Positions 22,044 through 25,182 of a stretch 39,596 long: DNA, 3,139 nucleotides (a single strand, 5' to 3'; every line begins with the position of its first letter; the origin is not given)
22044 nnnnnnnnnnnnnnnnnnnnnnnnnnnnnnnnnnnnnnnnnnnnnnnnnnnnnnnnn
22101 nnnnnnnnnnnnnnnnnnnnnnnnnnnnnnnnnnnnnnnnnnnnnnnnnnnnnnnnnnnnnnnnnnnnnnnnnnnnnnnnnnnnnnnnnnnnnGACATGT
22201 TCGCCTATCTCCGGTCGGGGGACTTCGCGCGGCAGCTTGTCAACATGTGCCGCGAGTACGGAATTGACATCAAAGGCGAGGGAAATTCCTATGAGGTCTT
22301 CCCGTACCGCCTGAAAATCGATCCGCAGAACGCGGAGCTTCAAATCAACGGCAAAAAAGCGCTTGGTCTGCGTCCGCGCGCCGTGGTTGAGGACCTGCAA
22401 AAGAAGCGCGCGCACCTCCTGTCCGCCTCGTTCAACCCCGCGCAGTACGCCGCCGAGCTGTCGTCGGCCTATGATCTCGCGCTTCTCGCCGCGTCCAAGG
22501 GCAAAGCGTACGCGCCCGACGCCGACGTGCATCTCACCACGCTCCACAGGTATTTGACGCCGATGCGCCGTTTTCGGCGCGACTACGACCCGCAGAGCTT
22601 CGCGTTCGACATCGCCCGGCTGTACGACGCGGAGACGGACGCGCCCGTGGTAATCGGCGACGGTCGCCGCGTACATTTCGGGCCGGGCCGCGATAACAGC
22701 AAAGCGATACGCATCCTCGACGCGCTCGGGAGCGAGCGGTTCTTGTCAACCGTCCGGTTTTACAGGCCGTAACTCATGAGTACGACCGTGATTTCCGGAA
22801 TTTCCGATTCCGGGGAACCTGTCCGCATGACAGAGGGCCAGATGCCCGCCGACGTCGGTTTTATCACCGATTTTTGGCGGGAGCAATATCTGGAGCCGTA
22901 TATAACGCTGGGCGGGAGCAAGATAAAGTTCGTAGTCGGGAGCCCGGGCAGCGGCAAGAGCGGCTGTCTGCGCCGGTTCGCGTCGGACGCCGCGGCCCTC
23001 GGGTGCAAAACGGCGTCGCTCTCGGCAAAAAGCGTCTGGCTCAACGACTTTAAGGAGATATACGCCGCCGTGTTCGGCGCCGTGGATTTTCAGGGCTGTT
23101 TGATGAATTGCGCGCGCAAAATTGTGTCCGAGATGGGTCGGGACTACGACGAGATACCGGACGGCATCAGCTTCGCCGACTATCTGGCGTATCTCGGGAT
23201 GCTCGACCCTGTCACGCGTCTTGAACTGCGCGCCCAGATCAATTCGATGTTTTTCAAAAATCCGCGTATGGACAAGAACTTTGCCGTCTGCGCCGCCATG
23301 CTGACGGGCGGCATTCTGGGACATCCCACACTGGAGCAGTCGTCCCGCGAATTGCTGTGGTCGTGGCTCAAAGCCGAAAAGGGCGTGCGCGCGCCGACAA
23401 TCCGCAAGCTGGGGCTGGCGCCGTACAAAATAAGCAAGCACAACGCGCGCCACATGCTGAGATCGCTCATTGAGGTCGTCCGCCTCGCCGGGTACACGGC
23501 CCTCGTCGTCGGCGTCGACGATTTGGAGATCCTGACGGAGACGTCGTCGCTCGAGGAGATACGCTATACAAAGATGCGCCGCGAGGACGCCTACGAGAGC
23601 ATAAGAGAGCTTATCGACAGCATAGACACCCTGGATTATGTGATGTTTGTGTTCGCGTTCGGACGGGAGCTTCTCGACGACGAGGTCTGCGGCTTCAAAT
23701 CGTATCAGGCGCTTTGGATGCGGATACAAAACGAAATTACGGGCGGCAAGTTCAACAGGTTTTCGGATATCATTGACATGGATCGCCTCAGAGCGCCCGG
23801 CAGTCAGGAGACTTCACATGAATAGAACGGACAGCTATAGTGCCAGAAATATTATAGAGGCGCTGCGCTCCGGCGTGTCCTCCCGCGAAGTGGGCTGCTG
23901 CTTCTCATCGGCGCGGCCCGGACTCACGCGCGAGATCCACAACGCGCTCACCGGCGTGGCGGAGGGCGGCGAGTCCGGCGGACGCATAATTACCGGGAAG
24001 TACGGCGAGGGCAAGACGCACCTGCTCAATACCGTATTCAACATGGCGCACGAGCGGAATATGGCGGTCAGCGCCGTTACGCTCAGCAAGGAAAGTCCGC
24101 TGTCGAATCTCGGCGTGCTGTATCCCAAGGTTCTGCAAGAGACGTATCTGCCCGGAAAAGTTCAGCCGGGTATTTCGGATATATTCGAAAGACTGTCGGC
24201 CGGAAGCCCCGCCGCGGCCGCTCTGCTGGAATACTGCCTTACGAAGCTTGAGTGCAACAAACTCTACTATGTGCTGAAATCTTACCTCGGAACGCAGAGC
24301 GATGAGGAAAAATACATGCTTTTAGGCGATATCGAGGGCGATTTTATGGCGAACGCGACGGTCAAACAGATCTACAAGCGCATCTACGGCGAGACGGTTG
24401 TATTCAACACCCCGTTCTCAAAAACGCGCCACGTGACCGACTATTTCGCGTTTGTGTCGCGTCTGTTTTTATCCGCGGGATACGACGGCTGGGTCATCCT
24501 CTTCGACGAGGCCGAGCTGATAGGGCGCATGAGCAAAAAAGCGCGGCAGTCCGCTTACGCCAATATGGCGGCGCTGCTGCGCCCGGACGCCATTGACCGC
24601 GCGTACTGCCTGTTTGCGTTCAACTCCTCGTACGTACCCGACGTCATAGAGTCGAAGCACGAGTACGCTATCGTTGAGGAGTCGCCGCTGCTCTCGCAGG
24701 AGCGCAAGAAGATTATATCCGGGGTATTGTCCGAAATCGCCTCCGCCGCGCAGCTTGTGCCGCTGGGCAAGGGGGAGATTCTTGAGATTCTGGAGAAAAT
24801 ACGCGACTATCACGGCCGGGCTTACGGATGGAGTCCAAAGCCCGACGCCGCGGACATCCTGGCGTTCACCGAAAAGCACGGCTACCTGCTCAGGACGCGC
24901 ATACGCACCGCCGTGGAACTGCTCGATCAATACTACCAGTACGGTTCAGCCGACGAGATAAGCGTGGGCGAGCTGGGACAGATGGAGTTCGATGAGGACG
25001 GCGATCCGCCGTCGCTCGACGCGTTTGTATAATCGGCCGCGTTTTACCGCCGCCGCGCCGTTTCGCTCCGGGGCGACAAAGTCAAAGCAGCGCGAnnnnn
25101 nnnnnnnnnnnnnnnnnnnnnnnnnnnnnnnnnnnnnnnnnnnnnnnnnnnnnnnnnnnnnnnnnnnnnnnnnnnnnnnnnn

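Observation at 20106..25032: Divergent SF2 helicase plus a three-gene operon with two BrxD/DUF2791-like ATPases: candidate uncharacterised defence-like system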

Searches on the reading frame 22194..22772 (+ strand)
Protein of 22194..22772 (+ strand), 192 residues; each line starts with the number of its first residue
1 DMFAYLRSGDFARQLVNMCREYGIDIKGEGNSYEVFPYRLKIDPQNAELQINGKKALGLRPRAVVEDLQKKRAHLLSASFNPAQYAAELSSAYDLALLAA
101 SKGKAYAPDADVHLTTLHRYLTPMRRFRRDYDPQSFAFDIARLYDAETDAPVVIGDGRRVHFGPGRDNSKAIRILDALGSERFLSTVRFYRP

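Call 47: predict_structure(alignment_id=A2)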
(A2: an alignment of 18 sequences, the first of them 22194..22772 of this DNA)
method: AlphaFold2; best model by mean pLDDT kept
length: 192 residues; sequences in the alignment: 18
mean_pLDDT: 88.0   pTM: 0.80
mean pLDDT of the five models: 88.0, 87.4, 86.9, 84.9, 84.1
residues with pLDDT >= 90: 107; 70-90: 75; 50-70: 10; < 50: 0
segments of 3 or more residues with pLDDT < 50: none
pLDDT, mean of each block of 10 residues (from residue 1): 92 95 90 91 94 89 94 88 92 92 85 91 62 89 88 90 79 82 92 84
secondary structure, 60 per line:
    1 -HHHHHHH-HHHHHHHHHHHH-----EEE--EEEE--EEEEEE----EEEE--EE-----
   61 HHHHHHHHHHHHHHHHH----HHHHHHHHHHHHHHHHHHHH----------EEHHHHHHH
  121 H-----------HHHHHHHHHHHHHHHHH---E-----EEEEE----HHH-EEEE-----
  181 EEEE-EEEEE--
elements in order: H2-8 H10-21 E27-29 E32-35 E38-43 E48-51 H61-77 H82-101 H114-121 H133-149 E159-163 E172-175 E181-184 E186-190

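Call 50: fold_search(model_id=the predicted structure, library=pdb)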
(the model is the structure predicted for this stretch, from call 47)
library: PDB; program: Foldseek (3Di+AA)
matches with E <= 10: 280; with E <= 0.001: 0
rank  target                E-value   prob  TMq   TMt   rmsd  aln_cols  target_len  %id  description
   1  2zgw_B                6.7e-01  0.05  0.16  0.14  18.2       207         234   12  Crystal Structure Of Biotin Protein Ligase From Pyrococcus Horikoshii Complexed with Adenosine and Biotin, Mutations R (released 2008-02-05)
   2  5uj7_A                8.0e-01  0.21  0.26  0.17  14.5       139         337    9  Structure of the active form of human Origin Recognition Complex ATPase motor module, complex subunitS 1, 4, 5 (released 2017-02-08)
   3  5ujm_A                8.0e-01  0.21  0.26  0.17  14.5       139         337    9  Structure of the active form of human Origin Recognition Complex and its ATPase motor module (released 2017-02-08)
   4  8ro9_A                9.0e-01  0.03  0.13  0.07  17.1       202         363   14  Human cohesin SMC1A-HD(longCC-EQ)/RAD21-C complex - Open/closed P-loop conformation (released 2024-09-11)
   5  5meb_B                9.5e-01  0.23  0.26  0.40   7.3       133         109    9  Crystal structure of yeast Cdt1 C-terminal domain (released 2017-05-17)
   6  5ivw_W                1.0e+00  0.05  0.14  0.06  15.1       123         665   13  Human core TFIIH bound to DNA within the PIC (released 2016-05-18)
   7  2ga5_MODEL_1_A        1.3e+00  0.21  0.24  0.33   6.3       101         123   12  yeast frataxin (released 2006-03-21)
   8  2e10_B                1.3e+00  0.04  0.16  0.14  18.0       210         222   12  Crystal Structure Of Biotin Protein Ligase From Pyrococcus Horikoshii, Mutation R51A (released 2007-04-16)
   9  2dzc_B                1.3e+00  0.04  0.16  0.14  17.8       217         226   12  Crystal Structure Of Biotin Protein Ligase From Pyrococcus Horikoshii, Mutation R48A (released 2007-03-27)
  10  6qik_B                1.3e+00  0.11  0.10  0.08   6.6        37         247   14  Cryo-EM structures of Lsg1-TAP pre-60S ribosomal particles (released 2019-06-26)
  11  5meb_A                1.5e+00  0.18  0.26  0.40   7.5       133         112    9  Crystal structure of yeast Cdt1 C-terminal domain (released 2017-05-17)
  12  9sfa_A                1.5e+00  0.11  0.22  0.15  11.6       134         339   15  Cyclic nucleotide binding transcription factor Bd2879 - apo form (released 2025-10-22)
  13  8rbx_A                1.6e+00  0.08  0.12  0.02  16.6        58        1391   12  Structure of Integrator-PP2A bound to a paused RNA polymerase II-DSIF-NELF-nucleosome complex (released 2024-02-07)
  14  6y2p_A                1.6e+00  0.05  0.19  0.12  18.4       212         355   10  Escherichia coli RnlA-RnlB Toxin-Antitoxin System. (released 2021-04-14)
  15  2dve_A                1.6e+00  0.03  0.16  0.14  18.2       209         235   14  Crystal Structure Of Biotin Protein Ligase From Pyrococcus Horikoshii OT3 in Complex with Biotinyl-5'-AMP, Mutation Ar (released 2007-01-31)
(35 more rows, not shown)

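Call 109: fold_search(model_id=the predicted structure, library=viral)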
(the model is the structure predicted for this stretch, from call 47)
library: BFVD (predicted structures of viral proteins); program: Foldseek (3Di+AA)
matches with E <= 10: 514; with E <= 0.001: 0
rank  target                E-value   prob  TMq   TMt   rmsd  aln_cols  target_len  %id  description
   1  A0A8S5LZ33            4.4e-02  0.57  0.26  0.13  12.6       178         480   13  Replicative DNA helicase [Siphoviridae sp. ctCsv15]
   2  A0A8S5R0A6            5.3e-02  0.99  0.25  0.45   4.2        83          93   20  Uncharacterized protein [Siphoviridae sp. ctyvQ1]
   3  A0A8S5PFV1            1.2e-01  0.41  0.18  0.25  10.0        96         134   14  Uncharacterized protein [Siphoviridae sp. ctLOE2]
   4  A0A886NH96            1.6e-01  0.92  0.26  0.45   4.0        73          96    7  (no name in the UniProt tables at hand)
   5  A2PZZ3                1.6e-01  0.16  0.21  0.25  14.9       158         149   11  GfV-D2-ORF2 [Ichnoviriform fumiferanae]
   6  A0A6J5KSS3            1.9e-01  0.92  0.22  0.39   3.7        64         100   14  Uncharacterized protein [uncultured Caudovirales phage]
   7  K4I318                2.3e-01  0.98  0.29  0.19   2.9        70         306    7  Uncharacterized protein [Salmonella phage SKML-39]
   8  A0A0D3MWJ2            2.8e-01  0.85  0.26  0.30   4.1        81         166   12  Uncharacterized protein [Staphylococcus phage vB_SepM_ phiIPLA-C1C]
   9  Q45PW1                3.0e-01  0.12  0.21  0.23  15.1       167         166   16  JK_55P [Escherichia phage Jk06]
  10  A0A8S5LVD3            3.0e-01  0.05  0.13  0.12  21.9       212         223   13  Uncharacterized protein [Podoviridae sp. ctc5632]
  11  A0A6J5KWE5            3.1e-01  0.08  0.18  0.15  26.0       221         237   12  Uncharacterized protein [uncultured Caudovirales phage]
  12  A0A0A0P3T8            3.1e-01  0.08  0.18  0.07  17.8       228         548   14  NrS-1 polymerase-like helicase domain-containing protein [Los Azufres archaeal virus 2]
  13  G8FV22                3.3e-01  0.96  0.29  0.53   4.0        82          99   11  Uncharacterized protein [Pediococcus phage cIP1]
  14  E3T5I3                3.3e-01  0.66  0.23  0.13   4.5        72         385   11  Restriction endonuclease type IV Mrr domain-containing protein [Cafeteria roenbergensis virus (strain BV-PW1)]
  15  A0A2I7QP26            3.9e-01  0.12  0.24  0.09  22.8       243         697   10  (no name in the UniProt tables at hand)
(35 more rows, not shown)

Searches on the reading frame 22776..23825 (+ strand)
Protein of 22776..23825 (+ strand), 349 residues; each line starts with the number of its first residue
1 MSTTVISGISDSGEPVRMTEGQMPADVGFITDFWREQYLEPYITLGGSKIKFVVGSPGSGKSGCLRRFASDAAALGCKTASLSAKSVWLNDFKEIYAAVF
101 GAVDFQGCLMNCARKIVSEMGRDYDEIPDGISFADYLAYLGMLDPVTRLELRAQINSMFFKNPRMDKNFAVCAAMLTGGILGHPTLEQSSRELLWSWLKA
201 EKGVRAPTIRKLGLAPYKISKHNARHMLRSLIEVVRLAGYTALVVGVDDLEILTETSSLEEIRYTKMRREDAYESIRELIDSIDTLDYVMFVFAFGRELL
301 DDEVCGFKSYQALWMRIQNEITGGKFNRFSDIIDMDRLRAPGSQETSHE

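Call 3: search_protein_families(library=pfam, proteins=[window:22776-23825:+], max_evalue=0.1)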
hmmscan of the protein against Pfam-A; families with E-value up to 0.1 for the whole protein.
window:22776-23825:+ (349 aa): 3 families
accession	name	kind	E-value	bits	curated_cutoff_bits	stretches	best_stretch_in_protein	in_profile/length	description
PF10923.14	BrxC_BrxD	-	2.5e-20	73.2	22.2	1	43-323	44-317/414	BREX system ATP-binding protein BrxC/D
PF13401.12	AAA_22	-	0.0046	17.7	27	0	50-75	7-32/130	AAA domain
PF13191.12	AAA_16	-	0.018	15.9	32.6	0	49-98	25-81/167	AAA ATPase domain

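Call 4: search_protein_families(library=padloc, proteins=[window:22776-23825:+], max_evalue=0.1)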
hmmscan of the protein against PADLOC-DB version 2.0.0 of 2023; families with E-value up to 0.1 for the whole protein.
window:22776-23825:+ (349 aa): 5 families
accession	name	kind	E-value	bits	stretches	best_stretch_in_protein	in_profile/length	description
PDLC02494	BrxD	-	1.2e-13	49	1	43-322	47-312/440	BrxD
PDLC03959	SngB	-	7.3e-10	36.5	1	181-335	186-329/439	-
PDLC04140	mad8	-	0.019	12.5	1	49-102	28-76/314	mads_8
PDLC00303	PtuA1|PtuA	-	0.031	11.4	1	45-83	9-47/386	AAA ATPase domain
PDLC02422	PprDinG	-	0.069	9.3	1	48-80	193-225/930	-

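Call 5: search_protein_families(library=ncbifam, proteins=[window:22776-23825:+], max_evalue=0.1)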
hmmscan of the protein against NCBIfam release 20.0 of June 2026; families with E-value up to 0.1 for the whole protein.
window:22776-23825:+ (349 aa): 2 families
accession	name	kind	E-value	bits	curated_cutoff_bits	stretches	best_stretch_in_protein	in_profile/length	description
NF033438.1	BREX_BrxD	equivalog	6.1e-13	48.6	350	1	43-322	43-308/423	BREX system ATP-binding protein BrxD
NF001624.0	PRK00411.1-2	subfamily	0.047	12.6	354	0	241-278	135-172/374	ORC1-type DNA replication protein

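Call 33: search_protein_families(library=phrogs, proteins=[window:22776-23825:+], max_evalue=0.01)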
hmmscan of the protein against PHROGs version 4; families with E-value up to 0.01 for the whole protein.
window:22776-23825:+ (349 aa): 0 families

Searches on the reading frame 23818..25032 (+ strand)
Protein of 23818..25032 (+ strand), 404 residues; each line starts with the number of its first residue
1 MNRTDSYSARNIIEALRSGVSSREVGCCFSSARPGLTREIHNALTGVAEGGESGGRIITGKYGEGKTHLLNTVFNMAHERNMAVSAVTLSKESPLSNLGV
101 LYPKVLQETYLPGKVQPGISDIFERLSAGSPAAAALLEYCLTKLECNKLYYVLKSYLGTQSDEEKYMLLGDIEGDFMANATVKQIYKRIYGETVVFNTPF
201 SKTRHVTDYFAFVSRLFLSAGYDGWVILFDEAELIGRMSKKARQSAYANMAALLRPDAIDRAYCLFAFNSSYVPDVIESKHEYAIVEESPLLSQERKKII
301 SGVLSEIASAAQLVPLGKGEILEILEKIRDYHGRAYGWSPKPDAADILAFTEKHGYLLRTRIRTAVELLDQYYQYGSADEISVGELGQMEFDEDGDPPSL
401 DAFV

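Call 3: search_protein_families(library=pfam, proteins=[window:23818-25032:+], max_evalue=0.1)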
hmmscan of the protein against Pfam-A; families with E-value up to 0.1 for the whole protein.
window:23818-25032:+ (404 aa): 7 families
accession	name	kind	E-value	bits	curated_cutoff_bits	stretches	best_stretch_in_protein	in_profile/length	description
PF10923.14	BrxC_BrxD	-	2.5e-25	89.7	22.2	2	9-109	6-109/414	BREX system ATP-binding protein BrxC/D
PF13191.12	AAA_16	-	0.00047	21.1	32.6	1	37-95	9-66/167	AAA ATPase domain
PF13401.12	AAA_22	-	0.0077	17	27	1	57-115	9-64/130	AAA domain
PF05729.18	NACHT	-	0.031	14.5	26.7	0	57-81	4-28/167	NACHT domain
PF02492.25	cobW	-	0.052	13.6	20.7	1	57-84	4-32/180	CobW/HypB/UreG, nucleotide-binding domain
PF25199.1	nSTAND_NTPase5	-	0.053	13.8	34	0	36-87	24-76/145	Novel STAND NTPase 5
PF03266.21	NTPase_1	-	0.065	13.5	23.9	0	57-85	3-31/168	NTPase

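Call 4: search_protein_families(library=padloc, proteins=[window:23818-25032:+], max_evalue=0.1)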
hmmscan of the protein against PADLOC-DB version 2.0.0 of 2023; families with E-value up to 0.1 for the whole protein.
window:23818-25032:+ (404 aa): 2 families
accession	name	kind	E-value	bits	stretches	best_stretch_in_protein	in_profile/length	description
PDLC02494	BrxD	-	1.2e-14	52.4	2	6-111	6-111/440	BrxD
PDLC03959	SngB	-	5.8e-13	46.7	2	10-95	12-96/439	-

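Call 5: search_protein_families(library=ncbifam, proteins=[window:23818-25032:+], max_evalue=0.1)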
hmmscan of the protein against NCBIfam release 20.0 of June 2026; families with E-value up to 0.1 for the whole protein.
window:23818-25032:+ (404 aa): 5 families
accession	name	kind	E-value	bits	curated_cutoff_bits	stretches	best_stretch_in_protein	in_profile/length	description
NF033438.1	BREX_BrxD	equivalog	4.8e-14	52.2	350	2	8-122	4-118/423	BREX system ATP-binding protein BrxD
TIGR03420.1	DnaA_homol_Hda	equivalog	0.003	17.1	194.8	1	38-93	23-78/226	DnaA regulatory inactivator Hda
TIGR00362.1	DnaA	equivalog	0.0079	15.3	343.9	1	57-85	141-169/437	chromosomal replication initiator protein DnaA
NF053860.1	DS41_1_antiphage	equivalog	0.0091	15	370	1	55-189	41-162/448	anti-phage protein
NF005992.0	PRK08116.1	subfamily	0.012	14.8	189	1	52-90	113-151/269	hypothetical protein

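Call 31: search_solved_structures(query=window:23818-25032:+, max_evalue=1)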
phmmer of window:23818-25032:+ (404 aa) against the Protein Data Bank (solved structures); distinct sequences matched with E-value up to 1: 0.

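Call 33: search_protein_families(library=phrogs, proteins=[window:23818-25032:+], max_evalue=0.01)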
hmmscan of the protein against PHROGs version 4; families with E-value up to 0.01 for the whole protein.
window:23818-25032:+ (404 aa): 0 families

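Call 71: search_dna_similar(query=window:23818-25032:+, collection=plasmids, mode=protein, max_evalue=0.00001, max_rows=15)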
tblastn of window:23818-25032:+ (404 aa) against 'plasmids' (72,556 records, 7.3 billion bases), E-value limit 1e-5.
No match.
